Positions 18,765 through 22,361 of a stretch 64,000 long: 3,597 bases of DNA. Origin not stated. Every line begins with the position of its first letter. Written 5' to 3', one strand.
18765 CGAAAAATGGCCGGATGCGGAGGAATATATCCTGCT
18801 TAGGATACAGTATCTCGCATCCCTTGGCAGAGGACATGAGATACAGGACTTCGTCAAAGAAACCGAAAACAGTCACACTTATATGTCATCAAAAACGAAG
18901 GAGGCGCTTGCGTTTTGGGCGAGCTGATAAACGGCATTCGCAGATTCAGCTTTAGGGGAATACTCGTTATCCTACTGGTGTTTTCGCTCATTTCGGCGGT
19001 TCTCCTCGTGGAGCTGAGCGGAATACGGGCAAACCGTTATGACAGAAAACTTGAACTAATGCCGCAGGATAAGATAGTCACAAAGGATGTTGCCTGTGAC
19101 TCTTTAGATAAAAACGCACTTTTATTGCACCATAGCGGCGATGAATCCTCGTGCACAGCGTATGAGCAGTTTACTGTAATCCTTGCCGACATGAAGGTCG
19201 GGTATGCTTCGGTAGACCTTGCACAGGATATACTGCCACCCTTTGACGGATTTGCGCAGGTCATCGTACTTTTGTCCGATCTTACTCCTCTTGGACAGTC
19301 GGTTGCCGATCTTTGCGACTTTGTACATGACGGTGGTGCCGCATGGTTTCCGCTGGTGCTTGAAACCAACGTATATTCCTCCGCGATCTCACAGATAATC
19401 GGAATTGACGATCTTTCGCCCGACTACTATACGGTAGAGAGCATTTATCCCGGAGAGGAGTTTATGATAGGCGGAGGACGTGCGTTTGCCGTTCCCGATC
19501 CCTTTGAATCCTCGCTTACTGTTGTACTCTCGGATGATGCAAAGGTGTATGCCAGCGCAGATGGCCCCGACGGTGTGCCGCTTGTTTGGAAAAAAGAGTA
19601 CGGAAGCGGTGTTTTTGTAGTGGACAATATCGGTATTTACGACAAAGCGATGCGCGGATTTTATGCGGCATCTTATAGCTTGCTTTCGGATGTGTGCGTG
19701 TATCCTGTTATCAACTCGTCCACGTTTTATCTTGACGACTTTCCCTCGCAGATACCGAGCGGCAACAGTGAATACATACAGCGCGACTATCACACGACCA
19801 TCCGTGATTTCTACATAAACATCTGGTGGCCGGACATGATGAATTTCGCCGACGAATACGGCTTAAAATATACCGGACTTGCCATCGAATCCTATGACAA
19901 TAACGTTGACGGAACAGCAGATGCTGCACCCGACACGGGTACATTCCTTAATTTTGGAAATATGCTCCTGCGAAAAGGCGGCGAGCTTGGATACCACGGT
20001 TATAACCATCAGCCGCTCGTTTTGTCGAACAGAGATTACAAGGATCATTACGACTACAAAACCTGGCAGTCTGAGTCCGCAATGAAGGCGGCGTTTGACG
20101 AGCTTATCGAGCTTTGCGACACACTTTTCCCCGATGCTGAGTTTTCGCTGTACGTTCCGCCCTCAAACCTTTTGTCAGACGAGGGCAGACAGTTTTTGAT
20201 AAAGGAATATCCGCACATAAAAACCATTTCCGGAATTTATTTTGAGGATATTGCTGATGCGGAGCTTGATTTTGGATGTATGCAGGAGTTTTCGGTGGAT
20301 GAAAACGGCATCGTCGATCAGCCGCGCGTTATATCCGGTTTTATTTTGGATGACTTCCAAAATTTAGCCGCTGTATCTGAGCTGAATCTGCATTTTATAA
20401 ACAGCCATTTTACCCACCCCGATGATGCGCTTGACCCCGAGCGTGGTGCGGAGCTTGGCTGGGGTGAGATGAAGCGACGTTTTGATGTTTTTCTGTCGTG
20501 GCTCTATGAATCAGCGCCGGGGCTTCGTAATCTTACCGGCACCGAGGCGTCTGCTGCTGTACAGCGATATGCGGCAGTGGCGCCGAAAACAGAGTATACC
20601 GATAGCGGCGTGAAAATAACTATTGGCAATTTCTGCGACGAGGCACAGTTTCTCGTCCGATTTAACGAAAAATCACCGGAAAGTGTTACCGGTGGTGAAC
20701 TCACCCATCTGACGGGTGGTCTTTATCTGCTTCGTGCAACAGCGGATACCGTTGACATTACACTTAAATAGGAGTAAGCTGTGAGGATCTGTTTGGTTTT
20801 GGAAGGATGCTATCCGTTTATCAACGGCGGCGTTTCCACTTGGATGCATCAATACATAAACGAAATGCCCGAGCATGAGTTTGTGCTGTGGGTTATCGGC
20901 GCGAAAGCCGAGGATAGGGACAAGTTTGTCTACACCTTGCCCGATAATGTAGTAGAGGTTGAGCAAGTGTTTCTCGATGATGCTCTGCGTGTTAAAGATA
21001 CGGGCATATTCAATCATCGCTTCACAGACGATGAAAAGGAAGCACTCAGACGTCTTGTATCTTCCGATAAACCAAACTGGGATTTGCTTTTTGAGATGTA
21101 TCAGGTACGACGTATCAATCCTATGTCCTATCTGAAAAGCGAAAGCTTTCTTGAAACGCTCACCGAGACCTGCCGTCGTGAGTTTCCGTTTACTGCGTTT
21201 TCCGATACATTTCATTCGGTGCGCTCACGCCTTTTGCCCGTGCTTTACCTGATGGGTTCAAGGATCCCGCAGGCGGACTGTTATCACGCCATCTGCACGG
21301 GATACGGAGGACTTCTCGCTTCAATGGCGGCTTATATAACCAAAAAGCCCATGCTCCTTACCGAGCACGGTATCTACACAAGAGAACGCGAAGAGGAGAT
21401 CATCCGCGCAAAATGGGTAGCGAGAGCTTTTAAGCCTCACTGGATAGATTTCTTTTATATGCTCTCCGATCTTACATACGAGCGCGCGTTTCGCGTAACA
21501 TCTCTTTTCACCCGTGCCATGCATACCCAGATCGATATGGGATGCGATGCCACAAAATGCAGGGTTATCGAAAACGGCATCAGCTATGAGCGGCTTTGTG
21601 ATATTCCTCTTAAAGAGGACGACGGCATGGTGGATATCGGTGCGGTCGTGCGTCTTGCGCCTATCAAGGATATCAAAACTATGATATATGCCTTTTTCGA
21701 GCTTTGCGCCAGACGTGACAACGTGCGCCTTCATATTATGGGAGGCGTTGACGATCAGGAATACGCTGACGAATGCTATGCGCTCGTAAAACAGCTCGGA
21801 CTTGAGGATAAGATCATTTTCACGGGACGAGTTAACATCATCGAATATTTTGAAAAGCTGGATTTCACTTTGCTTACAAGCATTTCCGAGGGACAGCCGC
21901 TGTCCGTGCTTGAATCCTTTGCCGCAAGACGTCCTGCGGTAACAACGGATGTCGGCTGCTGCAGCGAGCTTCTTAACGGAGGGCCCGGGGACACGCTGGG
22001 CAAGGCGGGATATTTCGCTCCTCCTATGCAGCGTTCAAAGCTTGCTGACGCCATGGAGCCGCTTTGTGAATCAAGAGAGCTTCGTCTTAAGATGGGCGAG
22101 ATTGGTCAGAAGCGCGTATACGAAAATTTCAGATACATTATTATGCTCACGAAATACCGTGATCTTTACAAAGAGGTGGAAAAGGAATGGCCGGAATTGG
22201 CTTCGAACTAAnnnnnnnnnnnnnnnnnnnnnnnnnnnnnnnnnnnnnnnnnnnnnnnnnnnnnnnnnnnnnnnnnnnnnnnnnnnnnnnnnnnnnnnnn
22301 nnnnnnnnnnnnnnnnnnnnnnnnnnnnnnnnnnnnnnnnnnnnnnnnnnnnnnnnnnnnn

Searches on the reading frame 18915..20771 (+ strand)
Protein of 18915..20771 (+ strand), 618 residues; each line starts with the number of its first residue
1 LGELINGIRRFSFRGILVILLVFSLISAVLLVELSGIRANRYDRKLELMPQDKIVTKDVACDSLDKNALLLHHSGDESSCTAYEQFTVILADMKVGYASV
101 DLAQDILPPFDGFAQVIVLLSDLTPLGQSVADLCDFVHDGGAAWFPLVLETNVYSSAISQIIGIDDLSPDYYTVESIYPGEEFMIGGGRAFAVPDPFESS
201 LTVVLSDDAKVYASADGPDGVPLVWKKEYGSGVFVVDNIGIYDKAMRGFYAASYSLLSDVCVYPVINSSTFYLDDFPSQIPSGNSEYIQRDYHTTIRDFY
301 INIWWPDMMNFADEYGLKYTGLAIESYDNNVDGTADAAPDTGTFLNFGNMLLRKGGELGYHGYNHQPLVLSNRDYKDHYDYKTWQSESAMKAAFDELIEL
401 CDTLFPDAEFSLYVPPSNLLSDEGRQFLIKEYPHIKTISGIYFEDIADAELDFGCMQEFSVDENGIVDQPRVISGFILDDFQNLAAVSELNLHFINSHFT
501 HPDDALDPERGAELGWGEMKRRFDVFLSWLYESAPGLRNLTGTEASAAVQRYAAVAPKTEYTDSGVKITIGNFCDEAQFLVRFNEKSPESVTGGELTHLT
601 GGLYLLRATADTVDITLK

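Call 5: search_protein_families(library=pfam, proteins=[window:18915-20771:+], max_evalue=0.01)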
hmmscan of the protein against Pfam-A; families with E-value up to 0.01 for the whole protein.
window:18915-20771:+ (618 aa): 2 families
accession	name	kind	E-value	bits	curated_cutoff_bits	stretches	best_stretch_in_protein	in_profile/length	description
PF09960.14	DUF2194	-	1.5e-148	496.2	30.4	1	26-605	5-582/582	Uncharacterised protein conserved in bacteria (DUF2194)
PF10096.14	DUF2334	-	2.3e-05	24.5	26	1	308-435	21-143/203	Uncharacterized protein conserved in bacteria (DUF2334)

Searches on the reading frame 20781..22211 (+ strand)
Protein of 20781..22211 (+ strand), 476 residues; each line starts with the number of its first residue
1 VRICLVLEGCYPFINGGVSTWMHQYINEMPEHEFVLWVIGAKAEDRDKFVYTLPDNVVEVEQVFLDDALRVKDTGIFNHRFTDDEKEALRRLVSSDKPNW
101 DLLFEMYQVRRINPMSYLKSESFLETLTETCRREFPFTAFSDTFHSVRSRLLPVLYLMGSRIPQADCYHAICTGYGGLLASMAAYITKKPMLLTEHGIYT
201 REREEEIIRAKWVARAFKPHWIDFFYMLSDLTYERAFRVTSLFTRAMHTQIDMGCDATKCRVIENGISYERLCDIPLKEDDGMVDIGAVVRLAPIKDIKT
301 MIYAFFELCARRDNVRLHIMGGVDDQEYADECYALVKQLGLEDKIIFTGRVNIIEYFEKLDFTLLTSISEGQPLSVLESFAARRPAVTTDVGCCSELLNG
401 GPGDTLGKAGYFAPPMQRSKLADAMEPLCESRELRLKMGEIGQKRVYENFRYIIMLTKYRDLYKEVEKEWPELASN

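Call 5: search_protein_families(library=pfam, proteins=[window:20781-22211:+], max_evalue=0.01)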
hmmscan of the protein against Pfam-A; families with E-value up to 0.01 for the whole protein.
window:20781-22211:+ (476 aa): 5 families
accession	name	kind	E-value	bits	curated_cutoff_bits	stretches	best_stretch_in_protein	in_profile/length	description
PF11997.14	DUF3492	-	5.7e-75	253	23.3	1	1-257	1-267/268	Domain of unknown function (DUF3492)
PF00534.26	Glycos_transf_1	-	6.6e-25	88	26.4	1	285-445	17-172/172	Glycosyl transferases group 1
PF13692.12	Glyco_trans_1_4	-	2.3e-22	80.2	27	1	286-429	4-140/142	Glycosyl transferases group 1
PF13439.12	Glyco_transf_4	-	0.00038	21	28.5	1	164-271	72-170/170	Glycosyltransferase Family 4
PF13579.12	Glyco_trans_4_4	-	0.0019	19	29.7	1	161-266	68-158/158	Glycosyl transferase 4-like domain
